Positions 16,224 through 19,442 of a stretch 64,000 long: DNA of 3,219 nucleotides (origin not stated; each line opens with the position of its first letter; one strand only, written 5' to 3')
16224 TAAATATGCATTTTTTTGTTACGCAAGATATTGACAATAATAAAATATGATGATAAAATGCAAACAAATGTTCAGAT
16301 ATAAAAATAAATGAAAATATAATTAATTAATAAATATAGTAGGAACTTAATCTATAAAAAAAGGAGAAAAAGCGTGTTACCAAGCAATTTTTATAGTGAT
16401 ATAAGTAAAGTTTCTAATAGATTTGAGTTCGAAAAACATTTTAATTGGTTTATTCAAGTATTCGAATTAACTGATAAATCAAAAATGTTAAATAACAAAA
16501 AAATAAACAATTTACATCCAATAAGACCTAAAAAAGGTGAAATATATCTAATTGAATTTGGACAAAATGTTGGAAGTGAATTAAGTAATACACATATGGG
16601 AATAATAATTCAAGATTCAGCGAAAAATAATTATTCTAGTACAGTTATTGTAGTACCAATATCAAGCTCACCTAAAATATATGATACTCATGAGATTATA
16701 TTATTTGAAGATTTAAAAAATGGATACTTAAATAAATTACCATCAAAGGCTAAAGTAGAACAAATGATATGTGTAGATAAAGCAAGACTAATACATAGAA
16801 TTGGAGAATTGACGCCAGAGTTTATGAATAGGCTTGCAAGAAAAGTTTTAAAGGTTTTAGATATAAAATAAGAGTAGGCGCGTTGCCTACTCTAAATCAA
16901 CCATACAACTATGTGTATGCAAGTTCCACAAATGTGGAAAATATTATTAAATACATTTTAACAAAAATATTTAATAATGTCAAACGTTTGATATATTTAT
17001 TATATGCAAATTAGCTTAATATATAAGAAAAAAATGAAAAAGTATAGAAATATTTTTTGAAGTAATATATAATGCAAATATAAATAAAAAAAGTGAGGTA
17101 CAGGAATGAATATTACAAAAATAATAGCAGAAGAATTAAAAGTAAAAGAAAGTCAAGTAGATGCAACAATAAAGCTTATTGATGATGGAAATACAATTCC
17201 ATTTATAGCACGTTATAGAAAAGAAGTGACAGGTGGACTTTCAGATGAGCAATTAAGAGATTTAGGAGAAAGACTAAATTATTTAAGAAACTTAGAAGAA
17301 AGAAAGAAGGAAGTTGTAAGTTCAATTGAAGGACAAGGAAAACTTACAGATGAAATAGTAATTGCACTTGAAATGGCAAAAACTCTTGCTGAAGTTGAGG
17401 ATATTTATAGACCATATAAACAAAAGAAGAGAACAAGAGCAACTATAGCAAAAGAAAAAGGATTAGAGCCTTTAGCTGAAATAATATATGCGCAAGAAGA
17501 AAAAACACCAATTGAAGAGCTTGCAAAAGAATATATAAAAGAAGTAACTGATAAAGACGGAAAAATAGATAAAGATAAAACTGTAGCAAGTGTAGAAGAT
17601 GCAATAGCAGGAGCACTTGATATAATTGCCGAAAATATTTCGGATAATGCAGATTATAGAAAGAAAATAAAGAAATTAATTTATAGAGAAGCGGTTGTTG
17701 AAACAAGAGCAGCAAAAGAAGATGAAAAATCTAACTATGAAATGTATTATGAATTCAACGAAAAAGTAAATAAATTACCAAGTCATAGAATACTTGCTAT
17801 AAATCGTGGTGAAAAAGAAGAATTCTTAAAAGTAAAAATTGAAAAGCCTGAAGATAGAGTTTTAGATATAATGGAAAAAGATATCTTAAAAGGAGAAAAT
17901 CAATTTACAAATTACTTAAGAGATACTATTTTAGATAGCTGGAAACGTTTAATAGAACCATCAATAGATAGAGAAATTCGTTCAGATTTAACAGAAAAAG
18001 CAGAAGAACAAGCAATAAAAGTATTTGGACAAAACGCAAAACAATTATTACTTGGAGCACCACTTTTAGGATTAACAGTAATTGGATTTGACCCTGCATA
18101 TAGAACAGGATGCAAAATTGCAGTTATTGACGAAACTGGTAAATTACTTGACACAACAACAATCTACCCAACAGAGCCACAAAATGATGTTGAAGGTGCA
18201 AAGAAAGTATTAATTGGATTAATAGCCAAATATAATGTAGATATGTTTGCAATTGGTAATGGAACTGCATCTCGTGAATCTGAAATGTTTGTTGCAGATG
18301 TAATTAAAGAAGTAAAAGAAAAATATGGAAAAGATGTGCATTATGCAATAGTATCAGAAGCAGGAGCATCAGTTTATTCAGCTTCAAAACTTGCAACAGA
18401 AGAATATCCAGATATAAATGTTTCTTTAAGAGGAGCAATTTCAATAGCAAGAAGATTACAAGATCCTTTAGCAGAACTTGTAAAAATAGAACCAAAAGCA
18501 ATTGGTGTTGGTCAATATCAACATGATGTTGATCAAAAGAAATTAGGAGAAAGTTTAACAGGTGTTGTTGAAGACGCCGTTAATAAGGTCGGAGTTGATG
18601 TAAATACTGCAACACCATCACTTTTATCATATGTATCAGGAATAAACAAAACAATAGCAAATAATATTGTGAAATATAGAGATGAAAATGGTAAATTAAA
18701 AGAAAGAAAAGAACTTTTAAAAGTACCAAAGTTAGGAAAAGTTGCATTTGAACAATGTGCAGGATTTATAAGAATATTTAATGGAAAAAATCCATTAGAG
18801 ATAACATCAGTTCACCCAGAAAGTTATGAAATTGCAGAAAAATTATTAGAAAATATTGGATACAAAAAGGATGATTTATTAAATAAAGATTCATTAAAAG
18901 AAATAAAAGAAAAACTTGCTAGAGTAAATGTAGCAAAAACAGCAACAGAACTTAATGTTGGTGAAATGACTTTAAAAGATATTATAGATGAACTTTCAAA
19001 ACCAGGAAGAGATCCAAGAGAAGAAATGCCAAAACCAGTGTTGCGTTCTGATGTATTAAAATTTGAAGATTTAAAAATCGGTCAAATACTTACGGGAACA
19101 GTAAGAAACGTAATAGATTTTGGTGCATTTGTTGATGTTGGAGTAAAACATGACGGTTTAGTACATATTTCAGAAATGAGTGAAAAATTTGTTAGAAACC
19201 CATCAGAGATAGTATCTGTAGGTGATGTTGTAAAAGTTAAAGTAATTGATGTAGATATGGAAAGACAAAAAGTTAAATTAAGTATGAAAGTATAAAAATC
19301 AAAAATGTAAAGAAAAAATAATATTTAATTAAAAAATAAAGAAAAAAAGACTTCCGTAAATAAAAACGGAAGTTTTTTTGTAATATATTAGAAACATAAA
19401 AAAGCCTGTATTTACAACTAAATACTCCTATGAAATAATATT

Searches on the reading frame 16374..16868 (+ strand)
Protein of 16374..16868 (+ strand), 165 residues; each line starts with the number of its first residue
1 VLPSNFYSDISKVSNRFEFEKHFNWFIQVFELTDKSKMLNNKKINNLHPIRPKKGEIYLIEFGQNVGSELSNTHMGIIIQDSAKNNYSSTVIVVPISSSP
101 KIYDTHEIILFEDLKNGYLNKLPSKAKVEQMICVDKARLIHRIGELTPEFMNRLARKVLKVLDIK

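Call 71: search_protein_families(library=pfam, proteins=[window:16374-16868:+], max_evalue=0.001)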
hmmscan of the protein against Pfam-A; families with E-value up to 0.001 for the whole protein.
window:16374-16868:+ (165 aa): 1 family
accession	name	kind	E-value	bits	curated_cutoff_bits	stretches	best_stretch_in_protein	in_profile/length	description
PF02452.23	PemK_toxin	-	7e-21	74.9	23.1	1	53-162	1-109/109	PemK-like, MazF-like toxin of type II toxin-antitoxin system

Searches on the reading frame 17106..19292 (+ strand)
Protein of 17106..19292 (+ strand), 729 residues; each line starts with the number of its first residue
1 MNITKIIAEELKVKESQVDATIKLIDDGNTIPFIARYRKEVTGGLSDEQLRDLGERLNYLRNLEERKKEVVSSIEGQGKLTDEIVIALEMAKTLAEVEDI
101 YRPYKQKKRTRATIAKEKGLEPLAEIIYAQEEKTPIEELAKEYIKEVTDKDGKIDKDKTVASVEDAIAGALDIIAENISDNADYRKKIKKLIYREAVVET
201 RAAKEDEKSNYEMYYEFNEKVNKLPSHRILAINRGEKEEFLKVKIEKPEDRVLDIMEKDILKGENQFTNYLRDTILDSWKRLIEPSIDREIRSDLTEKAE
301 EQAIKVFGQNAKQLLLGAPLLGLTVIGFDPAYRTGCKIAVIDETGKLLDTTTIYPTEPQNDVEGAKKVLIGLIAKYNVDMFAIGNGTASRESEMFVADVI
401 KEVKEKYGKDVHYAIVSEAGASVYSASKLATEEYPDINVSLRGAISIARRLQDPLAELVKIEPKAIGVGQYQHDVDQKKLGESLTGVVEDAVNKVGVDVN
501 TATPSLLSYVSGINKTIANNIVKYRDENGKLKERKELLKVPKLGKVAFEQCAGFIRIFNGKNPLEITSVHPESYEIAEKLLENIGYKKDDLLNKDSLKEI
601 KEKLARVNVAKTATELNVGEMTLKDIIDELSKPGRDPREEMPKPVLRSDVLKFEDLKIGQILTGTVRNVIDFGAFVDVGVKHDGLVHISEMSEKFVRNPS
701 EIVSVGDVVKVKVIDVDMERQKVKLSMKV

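Call 64: list_cluster_members(proteins=[window:17106-19292:+, window:14615-16192:+, window:46957-47553:+, window:19491-25661:+, window:25814-26626:+])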
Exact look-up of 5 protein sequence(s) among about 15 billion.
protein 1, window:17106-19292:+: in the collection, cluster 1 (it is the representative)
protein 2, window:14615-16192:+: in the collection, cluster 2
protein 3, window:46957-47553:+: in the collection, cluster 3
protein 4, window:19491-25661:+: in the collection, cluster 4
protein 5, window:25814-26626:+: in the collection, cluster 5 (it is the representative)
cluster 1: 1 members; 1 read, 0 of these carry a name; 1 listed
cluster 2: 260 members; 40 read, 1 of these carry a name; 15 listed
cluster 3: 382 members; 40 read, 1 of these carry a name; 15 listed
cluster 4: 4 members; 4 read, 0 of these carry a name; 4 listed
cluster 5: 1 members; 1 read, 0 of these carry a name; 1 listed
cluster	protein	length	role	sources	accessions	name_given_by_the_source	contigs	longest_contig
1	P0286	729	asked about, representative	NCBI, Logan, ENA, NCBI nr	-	-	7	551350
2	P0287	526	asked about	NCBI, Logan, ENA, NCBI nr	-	-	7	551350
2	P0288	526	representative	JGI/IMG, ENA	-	-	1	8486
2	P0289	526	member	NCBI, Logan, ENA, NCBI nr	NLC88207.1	MAG: ATP-binding cassette domain-containing protein [Clostridiaceae bacterium] | ATP-binding cassette domain-containing protein [Clostridiaceae bacterium]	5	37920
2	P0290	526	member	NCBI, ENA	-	-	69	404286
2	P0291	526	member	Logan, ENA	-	-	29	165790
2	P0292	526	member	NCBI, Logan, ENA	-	-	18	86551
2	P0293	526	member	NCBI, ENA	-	-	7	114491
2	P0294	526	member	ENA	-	-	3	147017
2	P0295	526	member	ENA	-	-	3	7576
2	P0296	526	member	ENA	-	-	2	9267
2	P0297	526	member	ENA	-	-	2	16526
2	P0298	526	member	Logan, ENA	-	-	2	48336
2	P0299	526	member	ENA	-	-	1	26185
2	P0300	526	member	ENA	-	-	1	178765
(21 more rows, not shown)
